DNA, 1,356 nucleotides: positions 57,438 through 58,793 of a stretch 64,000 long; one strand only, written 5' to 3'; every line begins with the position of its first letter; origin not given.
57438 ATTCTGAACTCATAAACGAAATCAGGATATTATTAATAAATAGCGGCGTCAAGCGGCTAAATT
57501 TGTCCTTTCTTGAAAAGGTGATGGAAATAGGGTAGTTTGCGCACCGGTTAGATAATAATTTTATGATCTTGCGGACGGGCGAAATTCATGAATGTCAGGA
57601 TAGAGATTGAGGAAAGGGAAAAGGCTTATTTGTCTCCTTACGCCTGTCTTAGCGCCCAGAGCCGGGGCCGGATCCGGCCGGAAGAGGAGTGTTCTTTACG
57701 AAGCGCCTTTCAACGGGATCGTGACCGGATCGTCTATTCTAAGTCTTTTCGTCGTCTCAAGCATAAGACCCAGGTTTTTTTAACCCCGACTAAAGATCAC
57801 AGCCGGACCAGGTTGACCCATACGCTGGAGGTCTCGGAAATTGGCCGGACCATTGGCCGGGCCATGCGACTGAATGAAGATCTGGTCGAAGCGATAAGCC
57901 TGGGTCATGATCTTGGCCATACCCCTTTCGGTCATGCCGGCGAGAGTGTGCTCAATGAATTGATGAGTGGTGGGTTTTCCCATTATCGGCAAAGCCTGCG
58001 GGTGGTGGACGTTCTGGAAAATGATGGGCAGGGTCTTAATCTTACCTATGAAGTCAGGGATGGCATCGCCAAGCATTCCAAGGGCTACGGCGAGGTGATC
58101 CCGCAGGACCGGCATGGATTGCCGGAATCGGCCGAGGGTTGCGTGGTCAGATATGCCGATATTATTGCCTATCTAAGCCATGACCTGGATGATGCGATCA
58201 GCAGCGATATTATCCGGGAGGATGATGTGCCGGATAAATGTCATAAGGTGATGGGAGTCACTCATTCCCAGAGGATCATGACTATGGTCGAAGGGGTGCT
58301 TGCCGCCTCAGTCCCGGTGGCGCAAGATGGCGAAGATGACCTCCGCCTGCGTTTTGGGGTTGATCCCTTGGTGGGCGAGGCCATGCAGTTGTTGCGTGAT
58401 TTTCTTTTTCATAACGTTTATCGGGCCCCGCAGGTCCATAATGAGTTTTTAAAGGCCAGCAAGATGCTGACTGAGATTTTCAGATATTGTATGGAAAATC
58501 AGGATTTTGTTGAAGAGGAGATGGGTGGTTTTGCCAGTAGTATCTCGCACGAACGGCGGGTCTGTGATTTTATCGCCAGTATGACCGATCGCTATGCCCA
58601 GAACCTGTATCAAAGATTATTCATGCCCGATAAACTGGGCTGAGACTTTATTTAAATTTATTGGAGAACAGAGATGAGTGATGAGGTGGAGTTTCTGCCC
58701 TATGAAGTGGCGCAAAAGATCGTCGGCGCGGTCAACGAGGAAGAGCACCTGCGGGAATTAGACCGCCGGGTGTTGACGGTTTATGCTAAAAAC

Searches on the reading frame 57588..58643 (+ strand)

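Call 100: search_protein_families(library=pfam, proteins=[window:57588-58643:+], max_evalue=0.000001)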
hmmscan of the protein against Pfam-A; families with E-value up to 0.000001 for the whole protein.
window:57588-58643:+ (351 aa): 2 families
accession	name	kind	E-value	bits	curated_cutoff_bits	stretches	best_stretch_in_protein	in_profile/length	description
PF13286.11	HD_assoc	-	2e-21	76.7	22.2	1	258-343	3-91/91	Phosphohydrolase-associated domain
PF01966.28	HD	-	3.5e-11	43.9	22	1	75-194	1-114/116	HD domain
